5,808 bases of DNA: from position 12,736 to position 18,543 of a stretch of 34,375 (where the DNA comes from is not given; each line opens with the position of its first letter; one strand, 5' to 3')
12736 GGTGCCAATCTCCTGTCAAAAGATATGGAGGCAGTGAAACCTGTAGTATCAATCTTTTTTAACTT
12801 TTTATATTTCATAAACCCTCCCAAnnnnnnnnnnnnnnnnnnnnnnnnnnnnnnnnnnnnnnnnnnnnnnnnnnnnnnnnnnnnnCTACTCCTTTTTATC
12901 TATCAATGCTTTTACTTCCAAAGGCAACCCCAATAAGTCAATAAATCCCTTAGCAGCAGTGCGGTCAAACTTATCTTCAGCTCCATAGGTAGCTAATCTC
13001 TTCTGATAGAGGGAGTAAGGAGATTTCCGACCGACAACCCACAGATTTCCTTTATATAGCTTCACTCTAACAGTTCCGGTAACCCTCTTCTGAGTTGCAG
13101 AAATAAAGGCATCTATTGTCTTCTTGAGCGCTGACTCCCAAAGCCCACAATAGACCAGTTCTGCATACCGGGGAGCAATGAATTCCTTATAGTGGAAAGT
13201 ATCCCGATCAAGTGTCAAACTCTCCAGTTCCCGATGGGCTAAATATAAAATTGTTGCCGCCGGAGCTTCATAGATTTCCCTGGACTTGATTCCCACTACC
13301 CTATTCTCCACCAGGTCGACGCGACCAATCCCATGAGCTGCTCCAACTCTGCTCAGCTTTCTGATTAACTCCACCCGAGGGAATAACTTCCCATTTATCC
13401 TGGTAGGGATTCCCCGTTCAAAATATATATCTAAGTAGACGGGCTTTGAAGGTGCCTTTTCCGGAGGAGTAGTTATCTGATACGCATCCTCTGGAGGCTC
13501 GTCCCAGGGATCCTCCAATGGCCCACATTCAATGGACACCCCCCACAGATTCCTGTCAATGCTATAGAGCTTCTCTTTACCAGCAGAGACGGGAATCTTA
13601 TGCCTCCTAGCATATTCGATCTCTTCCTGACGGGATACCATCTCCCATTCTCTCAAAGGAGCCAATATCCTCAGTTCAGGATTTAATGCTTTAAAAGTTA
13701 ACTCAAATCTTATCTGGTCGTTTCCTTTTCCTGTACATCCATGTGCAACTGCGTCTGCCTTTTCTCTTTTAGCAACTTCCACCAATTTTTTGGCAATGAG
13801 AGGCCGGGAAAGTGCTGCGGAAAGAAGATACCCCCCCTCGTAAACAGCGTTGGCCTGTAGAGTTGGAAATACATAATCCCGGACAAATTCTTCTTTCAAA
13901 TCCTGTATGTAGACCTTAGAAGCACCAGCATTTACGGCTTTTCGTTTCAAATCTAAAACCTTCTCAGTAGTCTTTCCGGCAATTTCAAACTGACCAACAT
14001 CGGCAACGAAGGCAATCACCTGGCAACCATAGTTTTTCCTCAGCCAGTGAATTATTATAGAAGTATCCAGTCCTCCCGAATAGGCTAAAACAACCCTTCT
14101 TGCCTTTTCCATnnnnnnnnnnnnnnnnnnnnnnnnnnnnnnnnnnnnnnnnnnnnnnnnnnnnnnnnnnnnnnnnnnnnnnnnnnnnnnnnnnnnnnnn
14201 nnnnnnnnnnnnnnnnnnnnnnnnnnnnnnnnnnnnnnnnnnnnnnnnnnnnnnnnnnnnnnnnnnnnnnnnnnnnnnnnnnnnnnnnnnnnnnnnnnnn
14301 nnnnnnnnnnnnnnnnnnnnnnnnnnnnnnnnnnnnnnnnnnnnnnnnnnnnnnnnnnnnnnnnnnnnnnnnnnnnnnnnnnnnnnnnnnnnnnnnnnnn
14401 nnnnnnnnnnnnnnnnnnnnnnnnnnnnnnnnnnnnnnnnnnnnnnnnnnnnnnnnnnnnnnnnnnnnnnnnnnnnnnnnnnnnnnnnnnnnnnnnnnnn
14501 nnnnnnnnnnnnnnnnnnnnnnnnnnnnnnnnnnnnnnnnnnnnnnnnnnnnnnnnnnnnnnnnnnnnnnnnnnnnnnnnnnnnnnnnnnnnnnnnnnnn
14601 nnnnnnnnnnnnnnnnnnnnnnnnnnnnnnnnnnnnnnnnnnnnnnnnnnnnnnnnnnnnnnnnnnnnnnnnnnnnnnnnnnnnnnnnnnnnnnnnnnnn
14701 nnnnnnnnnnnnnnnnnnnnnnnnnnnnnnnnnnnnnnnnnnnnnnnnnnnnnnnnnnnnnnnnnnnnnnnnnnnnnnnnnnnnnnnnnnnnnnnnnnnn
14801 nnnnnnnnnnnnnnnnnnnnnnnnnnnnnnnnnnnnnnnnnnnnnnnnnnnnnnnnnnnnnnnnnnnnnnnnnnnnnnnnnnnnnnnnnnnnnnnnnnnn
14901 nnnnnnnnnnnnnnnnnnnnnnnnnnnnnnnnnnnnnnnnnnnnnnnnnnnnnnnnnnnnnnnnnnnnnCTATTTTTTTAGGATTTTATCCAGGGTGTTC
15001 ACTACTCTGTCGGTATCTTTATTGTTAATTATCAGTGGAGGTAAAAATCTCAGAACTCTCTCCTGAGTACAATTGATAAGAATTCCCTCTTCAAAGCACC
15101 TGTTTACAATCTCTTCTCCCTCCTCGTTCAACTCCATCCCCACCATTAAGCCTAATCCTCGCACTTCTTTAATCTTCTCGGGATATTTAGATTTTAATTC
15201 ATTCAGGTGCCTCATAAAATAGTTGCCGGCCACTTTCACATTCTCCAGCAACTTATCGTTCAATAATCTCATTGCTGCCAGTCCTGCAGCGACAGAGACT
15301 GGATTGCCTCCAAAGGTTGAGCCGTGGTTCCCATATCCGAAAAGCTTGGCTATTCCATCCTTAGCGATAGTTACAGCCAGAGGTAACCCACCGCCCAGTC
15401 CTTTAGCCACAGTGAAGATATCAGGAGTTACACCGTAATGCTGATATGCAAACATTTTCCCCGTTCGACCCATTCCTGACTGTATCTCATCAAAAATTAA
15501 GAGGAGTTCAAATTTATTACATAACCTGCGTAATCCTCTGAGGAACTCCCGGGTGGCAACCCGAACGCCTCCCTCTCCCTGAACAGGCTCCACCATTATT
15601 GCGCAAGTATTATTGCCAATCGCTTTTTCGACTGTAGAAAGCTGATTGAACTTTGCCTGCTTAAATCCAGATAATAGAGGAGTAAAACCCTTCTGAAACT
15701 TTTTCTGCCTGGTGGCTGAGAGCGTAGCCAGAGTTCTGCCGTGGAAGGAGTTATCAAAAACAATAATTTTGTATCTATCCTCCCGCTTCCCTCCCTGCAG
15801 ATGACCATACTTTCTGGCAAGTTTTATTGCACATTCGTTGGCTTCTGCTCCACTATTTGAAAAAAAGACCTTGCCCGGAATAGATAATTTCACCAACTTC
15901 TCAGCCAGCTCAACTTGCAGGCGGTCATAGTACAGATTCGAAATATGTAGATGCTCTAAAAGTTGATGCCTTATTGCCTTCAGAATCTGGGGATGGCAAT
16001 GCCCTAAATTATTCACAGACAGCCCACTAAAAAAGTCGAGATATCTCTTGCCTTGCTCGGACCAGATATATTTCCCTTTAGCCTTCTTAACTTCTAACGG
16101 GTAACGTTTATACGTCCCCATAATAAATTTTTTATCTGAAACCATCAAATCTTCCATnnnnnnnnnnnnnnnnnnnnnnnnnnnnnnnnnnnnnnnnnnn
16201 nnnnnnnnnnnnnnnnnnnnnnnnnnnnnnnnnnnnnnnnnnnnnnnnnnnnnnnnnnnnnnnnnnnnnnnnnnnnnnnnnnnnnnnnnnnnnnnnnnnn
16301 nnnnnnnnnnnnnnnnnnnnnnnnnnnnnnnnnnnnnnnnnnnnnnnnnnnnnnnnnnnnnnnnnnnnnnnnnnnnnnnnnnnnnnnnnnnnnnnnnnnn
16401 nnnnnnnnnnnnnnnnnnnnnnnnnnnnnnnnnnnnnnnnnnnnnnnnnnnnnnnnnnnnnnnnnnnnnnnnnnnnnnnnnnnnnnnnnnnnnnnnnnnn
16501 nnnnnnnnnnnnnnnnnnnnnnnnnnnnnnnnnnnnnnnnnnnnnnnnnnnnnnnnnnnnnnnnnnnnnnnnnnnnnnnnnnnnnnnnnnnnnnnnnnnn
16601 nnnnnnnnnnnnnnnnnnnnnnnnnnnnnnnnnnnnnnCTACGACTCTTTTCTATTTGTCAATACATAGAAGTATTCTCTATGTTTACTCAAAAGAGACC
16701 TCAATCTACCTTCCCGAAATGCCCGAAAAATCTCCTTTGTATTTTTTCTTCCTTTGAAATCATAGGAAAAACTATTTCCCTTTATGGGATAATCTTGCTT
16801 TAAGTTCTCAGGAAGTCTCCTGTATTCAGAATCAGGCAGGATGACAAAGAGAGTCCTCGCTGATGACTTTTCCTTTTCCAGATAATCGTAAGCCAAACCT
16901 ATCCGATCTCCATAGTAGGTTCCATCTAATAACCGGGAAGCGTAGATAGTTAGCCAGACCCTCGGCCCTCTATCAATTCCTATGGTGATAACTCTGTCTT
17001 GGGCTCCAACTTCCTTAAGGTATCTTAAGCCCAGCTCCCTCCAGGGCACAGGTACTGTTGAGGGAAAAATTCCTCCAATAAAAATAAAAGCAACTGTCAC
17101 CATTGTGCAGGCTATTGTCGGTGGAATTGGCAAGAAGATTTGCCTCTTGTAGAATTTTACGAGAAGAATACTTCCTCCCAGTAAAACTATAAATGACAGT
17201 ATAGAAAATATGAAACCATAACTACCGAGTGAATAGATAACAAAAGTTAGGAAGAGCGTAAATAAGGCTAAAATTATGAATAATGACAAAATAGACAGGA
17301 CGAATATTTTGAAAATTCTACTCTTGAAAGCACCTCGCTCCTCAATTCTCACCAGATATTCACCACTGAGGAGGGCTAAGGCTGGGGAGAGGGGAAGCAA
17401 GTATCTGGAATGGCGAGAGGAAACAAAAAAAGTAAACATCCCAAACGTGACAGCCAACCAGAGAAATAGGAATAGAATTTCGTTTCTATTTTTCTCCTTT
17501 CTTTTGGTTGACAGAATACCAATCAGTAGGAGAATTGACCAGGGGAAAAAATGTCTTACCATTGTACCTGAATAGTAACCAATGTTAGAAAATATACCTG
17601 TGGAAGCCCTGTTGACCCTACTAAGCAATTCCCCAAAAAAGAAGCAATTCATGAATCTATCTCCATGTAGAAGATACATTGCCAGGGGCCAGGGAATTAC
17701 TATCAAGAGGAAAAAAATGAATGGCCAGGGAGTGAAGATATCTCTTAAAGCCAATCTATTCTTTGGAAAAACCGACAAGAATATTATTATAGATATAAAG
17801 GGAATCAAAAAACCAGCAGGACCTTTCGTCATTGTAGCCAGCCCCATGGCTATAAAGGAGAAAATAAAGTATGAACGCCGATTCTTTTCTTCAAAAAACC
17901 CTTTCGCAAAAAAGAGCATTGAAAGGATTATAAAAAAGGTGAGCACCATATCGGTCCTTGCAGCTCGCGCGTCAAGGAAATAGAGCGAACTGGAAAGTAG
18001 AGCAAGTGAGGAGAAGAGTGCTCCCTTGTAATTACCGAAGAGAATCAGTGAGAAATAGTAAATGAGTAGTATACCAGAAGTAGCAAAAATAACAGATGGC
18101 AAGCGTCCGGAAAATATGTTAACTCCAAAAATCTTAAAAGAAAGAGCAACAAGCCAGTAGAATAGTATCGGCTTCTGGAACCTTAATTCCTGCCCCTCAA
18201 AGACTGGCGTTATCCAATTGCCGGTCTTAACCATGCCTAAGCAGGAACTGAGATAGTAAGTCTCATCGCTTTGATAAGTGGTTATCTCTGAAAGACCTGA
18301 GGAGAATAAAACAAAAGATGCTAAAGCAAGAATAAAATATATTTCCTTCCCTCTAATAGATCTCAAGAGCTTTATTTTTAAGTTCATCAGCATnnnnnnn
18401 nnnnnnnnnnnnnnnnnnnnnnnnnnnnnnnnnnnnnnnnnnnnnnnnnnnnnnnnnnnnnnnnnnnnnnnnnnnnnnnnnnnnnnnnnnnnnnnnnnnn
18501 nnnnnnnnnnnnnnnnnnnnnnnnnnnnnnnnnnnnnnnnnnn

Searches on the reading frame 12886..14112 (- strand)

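Call 16: search_protein_families(library=pfam, proteins=[window:12886-14112:-], max_evalue=0.01)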
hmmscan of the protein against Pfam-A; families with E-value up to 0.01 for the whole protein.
window:12886-14112:- (408 aa): 2 families
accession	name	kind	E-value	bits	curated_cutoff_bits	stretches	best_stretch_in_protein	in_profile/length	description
PF20979.2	Arginosuc_syn_C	-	2.9e-88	295.6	27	1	183-399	1-217/219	Arginosuccinate synthase C-terminal domain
PF00764.25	Arginosuc_synth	-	9.9e-67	224.4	27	1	6-174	1-162/162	Arginosuccinate synthase N-terminal HUP domain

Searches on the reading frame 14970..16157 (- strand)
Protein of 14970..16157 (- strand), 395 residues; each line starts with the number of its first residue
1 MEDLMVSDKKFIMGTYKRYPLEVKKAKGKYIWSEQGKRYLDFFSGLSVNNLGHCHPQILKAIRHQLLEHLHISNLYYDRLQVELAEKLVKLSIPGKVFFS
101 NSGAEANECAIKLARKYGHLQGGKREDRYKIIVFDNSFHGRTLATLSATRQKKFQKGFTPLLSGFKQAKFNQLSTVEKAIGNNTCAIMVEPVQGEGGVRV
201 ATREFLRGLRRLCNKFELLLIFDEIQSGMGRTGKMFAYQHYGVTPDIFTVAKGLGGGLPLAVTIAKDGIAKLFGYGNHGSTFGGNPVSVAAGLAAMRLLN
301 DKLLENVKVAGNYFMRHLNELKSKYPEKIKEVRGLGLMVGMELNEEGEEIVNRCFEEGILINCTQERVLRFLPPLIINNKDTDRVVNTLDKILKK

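Call 16: search_protein_families(library=pfam, proteins=[window:14970-16157:-], max_evalue=0.01)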
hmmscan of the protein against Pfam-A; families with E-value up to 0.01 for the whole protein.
window:14970-16157:- (395 aa): 1 family
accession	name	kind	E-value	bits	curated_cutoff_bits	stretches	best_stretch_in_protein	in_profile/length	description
PF00202.27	Aminotran_3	-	1.3e-123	413.1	30.5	1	18-393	8-403/403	Aminotransferase class-III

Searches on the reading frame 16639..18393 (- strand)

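Call 16: search_protein_families(library=pfam, proteins=[window:16639-18393:-], max_evalue=0.01)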
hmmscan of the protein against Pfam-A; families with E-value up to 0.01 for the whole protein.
window:16639-18393:- (584 aa): 2 families
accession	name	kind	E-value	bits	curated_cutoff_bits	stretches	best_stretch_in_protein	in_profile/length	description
PF13231.12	PMT_2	-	1e-19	71.7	26.1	1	74-234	2-156/160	Dolichyl-phosphate-mannose-protein mannosyltransferase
PF02366.24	PMT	-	1.9e-16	60.8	22.7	1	40-240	28-235/245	Dolichyl-phosphate-mannose-protein mannosyltransferase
